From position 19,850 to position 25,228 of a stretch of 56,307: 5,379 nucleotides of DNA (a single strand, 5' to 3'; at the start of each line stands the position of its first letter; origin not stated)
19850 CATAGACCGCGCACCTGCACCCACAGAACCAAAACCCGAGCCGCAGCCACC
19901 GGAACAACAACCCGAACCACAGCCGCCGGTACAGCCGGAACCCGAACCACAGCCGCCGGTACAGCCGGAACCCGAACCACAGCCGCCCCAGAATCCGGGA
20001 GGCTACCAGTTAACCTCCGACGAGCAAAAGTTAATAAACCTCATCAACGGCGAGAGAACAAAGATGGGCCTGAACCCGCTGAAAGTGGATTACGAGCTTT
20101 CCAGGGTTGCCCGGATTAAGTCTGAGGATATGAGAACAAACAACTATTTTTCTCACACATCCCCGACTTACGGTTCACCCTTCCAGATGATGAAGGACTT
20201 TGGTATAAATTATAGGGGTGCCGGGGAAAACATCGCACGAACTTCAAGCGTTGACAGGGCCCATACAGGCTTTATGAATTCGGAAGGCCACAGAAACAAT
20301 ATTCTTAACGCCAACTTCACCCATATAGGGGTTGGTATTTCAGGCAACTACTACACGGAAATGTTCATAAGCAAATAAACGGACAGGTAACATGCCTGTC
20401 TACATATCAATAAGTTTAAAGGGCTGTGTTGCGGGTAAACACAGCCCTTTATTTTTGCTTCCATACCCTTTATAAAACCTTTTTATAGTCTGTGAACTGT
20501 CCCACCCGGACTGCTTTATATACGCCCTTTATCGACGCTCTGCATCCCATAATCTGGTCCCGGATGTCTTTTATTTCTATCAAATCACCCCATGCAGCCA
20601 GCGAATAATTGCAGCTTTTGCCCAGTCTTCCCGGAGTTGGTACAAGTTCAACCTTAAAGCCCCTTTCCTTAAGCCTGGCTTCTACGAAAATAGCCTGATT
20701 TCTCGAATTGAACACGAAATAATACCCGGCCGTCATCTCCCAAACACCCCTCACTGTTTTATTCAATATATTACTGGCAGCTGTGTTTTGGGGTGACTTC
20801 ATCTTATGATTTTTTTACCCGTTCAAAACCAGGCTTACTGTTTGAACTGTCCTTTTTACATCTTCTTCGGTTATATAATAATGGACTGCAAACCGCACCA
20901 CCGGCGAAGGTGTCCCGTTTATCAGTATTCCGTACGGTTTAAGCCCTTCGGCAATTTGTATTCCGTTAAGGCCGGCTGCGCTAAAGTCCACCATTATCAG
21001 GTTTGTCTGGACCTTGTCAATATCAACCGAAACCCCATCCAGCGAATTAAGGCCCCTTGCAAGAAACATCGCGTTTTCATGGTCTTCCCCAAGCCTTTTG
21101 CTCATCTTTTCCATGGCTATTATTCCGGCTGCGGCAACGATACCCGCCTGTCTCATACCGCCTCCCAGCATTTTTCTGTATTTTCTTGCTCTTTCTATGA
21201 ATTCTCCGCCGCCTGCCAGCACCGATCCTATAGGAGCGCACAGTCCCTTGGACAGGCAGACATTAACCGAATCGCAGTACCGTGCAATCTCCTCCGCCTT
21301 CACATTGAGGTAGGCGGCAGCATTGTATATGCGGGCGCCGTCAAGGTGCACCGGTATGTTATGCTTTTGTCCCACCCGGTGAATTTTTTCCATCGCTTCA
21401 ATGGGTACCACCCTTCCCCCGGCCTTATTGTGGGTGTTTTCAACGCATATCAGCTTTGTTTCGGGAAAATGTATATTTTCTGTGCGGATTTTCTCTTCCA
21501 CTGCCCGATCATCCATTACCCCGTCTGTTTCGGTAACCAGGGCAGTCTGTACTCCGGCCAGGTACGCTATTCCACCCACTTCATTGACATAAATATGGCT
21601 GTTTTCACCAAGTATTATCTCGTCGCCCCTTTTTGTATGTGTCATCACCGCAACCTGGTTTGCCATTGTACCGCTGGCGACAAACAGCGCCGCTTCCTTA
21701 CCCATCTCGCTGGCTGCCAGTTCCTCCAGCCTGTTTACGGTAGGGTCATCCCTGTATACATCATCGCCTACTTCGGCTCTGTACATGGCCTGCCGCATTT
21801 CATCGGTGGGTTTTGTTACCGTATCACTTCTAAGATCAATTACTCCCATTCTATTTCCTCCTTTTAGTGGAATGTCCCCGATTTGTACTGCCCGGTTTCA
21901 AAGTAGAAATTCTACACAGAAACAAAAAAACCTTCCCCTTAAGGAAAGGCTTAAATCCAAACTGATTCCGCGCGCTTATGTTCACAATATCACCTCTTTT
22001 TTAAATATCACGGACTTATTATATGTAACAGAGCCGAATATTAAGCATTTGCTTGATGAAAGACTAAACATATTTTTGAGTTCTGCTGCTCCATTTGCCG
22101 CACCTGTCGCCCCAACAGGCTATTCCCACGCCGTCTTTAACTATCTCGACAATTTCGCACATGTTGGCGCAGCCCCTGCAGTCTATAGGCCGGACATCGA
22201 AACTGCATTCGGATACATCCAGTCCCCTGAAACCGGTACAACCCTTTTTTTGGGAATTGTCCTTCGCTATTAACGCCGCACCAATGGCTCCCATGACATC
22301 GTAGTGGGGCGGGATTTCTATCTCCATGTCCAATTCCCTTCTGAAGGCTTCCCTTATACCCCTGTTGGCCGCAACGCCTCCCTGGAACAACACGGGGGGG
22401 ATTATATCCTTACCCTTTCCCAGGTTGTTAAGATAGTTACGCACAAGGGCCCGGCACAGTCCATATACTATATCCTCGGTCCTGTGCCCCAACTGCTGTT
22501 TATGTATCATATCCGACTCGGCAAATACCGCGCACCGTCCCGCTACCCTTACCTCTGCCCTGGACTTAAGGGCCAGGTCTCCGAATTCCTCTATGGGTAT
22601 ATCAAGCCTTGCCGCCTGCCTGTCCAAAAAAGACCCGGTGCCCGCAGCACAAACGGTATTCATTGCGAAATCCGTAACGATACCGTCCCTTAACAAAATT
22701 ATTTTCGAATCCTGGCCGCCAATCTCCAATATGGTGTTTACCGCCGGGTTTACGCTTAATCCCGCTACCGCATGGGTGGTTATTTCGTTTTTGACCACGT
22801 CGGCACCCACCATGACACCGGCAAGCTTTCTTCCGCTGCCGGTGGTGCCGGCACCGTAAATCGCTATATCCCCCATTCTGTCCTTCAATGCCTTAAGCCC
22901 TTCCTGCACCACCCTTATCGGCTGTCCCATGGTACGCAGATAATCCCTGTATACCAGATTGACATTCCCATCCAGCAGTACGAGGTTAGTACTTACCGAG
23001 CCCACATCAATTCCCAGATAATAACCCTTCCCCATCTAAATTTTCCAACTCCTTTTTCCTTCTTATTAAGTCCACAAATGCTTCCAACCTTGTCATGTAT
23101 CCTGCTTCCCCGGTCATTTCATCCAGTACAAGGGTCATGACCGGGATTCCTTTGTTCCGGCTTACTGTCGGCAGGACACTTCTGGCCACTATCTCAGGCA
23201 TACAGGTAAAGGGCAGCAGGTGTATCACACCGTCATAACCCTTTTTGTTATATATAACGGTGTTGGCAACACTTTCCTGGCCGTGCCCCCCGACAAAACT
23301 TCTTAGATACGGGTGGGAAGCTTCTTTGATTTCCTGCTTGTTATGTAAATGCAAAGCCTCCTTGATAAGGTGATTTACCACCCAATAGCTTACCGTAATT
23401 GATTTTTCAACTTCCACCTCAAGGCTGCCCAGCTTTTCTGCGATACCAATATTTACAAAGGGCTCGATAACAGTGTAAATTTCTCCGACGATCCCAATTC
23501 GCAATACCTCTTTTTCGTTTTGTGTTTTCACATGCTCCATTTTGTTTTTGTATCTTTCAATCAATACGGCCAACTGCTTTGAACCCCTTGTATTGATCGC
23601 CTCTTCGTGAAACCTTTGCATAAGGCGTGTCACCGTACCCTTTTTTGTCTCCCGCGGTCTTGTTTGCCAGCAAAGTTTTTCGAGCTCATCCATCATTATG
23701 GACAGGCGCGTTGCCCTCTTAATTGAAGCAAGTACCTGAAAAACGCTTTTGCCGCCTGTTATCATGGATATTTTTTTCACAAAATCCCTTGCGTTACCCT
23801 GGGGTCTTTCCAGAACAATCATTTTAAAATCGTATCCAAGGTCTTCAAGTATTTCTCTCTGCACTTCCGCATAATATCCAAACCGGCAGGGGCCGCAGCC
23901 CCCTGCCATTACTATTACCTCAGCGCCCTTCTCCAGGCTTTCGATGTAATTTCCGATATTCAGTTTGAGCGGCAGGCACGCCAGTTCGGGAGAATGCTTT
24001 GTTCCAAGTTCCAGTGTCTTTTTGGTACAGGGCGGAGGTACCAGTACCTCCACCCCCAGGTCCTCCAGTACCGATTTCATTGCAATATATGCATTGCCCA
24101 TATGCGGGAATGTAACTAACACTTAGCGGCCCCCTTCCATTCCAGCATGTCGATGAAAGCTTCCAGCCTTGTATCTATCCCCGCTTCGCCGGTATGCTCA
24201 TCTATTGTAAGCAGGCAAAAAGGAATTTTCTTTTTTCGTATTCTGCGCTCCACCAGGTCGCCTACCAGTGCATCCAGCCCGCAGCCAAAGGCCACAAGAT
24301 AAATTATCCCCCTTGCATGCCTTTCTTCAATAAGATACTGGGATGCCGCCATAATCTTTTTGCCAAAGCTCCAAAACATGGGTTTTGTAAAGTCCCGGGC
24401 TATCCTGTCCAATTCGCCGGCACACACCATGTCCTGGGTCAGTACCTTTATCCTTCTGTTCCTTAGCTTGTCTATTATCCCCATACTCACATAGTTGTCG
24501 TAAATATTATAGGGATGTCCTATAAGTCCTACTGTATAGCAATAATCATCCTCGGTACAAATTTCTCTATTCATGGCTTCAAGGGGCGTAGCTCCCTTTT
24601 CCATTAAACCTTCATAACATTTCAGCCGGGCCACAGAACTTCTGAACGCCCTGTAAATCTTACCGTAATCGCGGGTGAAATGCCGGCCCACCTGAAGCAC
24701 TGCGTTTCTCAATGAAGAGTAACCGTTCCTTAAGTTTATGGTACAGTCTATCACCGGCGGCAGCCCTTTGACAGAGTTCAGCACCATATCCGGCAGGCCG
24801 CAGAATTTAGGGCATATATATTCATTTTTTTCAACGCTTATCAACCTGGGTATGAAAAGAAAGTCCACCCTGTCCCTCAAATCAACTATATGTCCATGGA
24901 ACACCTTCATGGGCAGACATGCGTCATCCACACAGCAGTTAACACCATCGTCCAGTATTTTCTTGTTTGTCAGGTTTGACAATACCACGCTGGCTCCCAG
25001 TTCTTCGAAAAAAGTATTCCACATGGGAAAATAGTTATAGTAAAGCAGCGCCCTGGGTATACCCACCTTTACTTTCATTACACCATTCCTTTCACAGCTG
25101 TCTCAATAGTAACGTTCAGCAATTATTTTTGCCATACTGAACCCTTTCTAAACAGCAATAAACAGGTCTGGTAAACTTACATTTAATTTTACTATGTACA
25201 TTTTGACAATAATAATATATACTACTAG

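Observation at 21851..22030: Leader ORF with a Mop/TOBE-like start reads through a terminator and ends at the ltaE start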

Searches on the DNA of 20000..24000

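Call 5: search_rna_families(source=window, start=20000, end=24000, threshold=evalue, max_evalue=1, show_alignments=3)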
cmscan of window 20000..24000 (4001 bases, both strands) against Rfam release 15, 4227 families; matches with E-value up to 1: 0.
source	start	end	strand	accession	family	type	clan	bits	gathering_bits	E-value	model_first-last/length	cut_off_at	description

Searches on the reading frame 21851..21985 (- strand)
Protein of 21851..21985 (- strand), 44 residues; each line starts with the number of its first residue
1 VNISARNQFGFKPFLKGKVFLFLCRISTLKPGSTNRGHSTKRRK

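Call 7: search_protein_families(library=pfam, proteins=[window:21851-21985:-], max_evalue=1)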
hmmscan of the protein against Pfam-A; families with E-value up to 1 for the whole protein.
window:21851-21985:- (44 aa): 0 families

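Call 19: find_encoding_contigs(protein=window:21851-21985:-, flank=3000, max_places=10)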
Protein window:21851-21985:- (44 aa): no gene with exactly this product is on record in the collection.

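Call 29: search_protein_families(library=pfam, proteins=[window:21854-21985:-], max_evalue=10)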
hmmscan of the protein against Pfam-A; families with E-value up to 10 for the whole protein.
seq(44 aa): 0 families

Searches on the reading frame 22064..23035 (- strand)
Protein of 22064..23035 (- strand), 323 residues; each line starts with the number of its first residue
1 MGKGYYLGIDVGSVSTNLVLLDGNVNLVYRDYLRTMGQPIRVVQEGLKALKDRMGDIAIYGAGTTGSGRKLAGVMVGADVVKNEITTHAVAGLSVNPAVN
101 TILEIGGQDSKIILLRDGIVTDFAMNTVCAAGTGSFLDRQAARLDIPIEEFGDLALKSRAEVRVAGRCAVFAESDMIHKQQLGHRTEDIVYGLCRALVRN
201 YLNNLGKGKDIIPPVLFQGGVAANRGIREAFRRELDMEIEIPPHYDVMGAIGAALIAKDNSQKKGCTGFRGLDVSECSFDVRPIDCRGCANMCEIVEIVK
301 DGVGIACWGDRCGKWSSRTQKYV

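Call 7: search_protein_families(library=pfam, proteins=[window:22064-23035:-], max_evalue=1)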
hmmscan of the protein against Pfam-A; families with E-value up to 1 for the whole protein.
window:22064-23035:- (323 aa): 2 families
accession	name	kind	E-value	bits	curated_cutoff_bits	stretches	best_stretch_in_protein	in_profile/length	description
PF01869.26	BcrAD_BadFG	-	7.4e-48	163.9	31.5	1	7-257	1-271/271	BadF/BadG/BcrA/BcrD ATPase family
PF05378.19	Hydant_A_N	-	0.02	15.1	25.2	1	7-113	2-101/176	Hydantoinase/oxoprolinase N-terminal region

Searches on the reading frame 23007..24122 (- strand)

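Call 7: search_protein_families(library=pfam, proteins=[window:23007-24122:-], max_evalue=1)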
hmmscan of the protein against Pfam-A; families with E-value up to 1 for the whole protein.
window:23007-24122:- (371 aa): 2 families
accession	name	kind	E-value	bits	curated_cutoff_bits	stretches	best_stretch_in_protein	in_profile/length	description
PF09989.15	DUF2229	-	6.8e-12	45.9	29.4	2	8-70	10-73/218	CoA enzyme activase uncharacterised domain (DUF2229)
PF06050.19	HGD-D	-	2.5e-06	27.8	28.4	1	36-352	26-341/342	2-hydroxyglutaryl-CoA dehydratase, D-component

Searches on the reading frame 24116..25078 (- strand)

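Call 7: search_protein_families(library=pfam, proteins=[window:24116-25078:-], max_evalue=1)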
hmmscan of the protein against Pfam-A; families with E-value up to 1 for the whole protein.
window:24116-25078:- (320 aa): 3 families
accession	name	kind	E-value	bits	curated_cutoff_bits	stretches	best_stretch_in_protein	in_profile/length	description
PF09989.15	DUF2229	-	1.9e-58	198.1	29.4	1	4-218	1-218/218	CoA enzyme activase uncharacterised domain (DUF2229)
PF06050.19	HGD-D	-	5.4e-08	33.2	28.4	1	224-312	250-342/342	2-hydroxyglutaryl-CoA dehydratase, D-component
PF21598.3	PvuRts1I-like_N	-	0.066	13.8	27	1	191-219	14-42/131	Restriction endonuclease PvuRts1 I-like, N-terminal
